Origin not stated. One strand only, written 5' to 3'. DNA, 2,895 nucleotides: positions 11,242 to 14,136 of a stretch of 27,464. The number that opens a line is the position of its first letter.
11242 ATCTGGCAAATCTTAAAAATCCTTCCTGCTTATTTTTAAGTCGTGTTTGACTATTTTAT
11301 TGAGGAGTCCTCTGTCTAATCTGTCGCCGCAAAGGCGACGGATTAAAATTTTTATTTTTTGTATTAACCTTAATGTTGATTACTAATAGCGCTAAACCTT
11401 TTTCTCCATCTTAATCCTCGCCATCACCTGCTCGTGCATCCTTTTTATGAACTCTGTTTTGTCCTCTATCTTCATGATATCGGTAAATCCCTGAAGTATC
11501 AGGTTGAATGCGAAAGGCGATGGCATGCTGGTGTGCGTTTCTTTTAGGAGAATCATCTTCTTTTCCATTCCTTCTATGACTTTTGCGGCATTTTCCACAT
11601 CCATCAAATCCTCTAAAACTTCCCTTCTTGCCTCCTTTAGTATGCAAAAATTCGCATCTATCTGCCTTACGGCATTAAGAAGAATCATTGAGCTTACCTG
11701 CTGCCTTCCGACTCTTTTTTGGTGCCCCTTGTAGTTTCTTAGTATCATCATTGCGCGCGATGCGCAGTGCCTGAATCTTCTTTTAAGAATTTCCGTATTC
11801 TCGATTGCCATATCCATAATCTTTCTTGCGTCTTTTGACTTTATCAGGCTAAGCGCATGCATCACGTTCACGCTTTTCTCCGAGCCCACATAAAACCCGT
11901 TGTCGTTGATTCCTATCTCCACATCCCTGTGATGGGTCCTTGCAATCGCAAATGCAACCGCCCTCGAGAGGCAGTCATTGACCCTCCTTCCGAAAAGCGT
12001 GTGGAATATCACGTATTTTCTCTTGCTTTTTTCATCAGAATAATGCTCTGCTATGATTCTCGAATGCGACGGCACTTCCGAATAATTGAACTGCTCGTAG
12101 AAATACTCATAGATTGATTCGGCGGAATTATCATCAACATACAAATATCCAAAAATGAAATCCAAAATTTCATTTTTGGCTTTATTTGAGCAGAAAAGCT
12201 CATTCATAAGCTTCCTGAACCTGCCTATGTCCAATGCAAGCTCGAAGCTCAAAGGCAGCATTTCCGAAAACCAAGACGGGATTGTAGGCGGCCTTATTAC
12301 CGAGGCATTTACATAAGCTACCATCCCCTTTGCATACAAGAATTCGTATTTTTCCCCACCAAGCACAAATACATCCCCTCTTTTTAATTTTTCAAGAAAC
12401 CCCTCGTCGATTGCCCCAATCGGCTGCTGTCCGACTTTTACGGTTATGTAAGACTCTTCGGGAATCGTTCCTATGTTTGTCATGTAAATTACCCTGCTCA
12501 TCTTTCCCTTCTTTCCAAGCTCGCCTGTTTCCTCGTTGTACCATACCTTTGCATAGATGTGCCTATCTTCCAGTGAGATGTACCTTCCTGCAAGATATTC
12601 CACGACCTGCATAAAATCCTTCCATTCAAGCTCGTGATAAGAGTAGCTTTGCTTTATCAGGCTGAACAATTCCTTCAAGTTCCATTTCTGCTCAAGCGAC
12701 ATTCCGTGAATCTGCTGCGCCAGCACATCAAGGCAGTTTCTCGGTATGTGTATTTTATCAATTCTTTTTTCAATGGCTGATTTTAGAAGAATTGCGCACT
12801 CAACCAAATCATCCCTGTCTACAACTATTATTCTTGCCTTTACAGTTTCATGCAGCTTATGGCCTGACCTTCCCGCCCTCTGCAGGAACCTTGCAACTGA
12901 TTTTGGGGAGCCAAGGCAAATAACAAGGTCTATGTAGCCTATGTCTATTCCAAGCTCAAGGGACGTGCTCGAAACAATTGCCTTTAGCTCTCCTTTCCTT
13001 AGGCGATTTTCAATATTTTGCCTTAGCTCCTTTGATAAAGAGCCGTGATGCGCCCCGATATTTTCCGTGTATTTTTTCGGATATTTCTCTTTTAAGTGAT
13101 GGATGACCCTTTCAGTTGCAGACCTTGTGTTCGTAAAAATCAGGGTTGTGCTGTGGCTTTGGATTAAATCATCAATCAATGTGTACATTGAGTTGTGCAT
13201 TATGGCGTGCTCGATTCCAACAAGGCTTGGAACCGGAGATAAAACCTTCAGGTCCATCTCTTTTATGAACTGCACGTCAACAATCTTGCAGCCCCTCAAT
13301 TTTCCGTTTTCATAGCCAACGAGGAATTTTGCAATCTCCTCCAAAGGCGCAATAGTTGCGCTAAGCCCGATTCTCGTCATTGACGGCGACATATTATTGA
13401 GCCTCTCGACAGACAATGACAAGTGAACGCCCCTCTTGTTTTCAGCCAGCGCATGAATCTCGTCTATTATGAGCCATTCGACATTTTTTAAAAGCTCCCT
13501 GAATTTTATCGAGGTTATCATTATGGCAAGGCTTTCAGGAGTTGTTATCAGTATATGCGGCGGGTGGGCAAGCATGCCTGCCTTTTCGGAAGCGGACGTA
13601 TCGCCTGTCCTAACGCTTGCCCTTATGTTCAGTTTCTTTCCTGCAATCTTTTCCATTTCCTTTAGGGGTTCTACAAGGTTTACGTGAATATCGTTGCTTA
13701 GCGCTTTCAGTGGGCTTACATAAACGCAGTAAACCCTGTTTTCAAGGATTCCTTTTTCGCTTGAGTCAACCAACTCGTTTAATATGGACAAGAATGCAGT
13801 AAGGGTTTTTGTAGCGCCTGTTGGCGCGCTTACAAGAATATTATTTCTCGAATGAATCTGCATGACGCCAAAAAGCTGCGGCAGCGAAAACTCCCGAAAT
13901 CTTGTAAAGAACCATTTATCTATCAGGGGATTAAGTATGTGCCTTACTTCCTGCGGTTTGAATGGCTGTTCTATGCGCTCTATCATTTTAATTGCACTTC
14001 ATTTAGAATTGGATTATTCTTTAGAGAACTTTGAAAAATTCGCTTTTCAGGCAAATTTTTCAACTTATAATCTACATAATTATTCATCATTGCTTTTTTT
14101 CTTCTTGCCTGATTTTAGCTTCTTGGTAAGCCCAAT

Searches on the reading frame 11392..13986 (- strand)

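Call 10: search_protein_families(library=pfam, proteins=[window:11392-13986:-])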
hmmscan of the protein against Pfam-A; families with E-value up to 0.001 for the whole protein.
window:11392-13986:- (864 aa): 6 families
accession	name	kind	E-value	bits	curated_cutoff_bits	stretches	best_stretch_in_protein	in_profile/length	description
PF08494.16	DEAD_assoc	-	4.4e-54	183.7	23.5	1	638-826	1-191/191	DEAD/H associated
PF19306.5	WH_Lhr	-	5.2e-33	114.2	27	1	406-563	5-162/168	Large helicase-related protein, winged helix domain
PF00270.35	DEAD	-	5.2e-28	98.3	26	1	42-216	9-165/167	DEAD/DEAH box helicase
PF00271.37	Helicase_C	-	1.7e-19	70.5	23.5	1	270-375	5-107/110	Helicase conserved C-terminal domain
PF04851.21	ResIII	-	4.4e-10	40.2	22.5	1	45-212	21-162/164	Type III restriction enzyme, res subunit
PF22590.2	Cas3-like_C_2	-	0.00011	22.8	27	1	279-374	3-101/106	CRISPR-associated nuclease/helicase Cas3, C-terminal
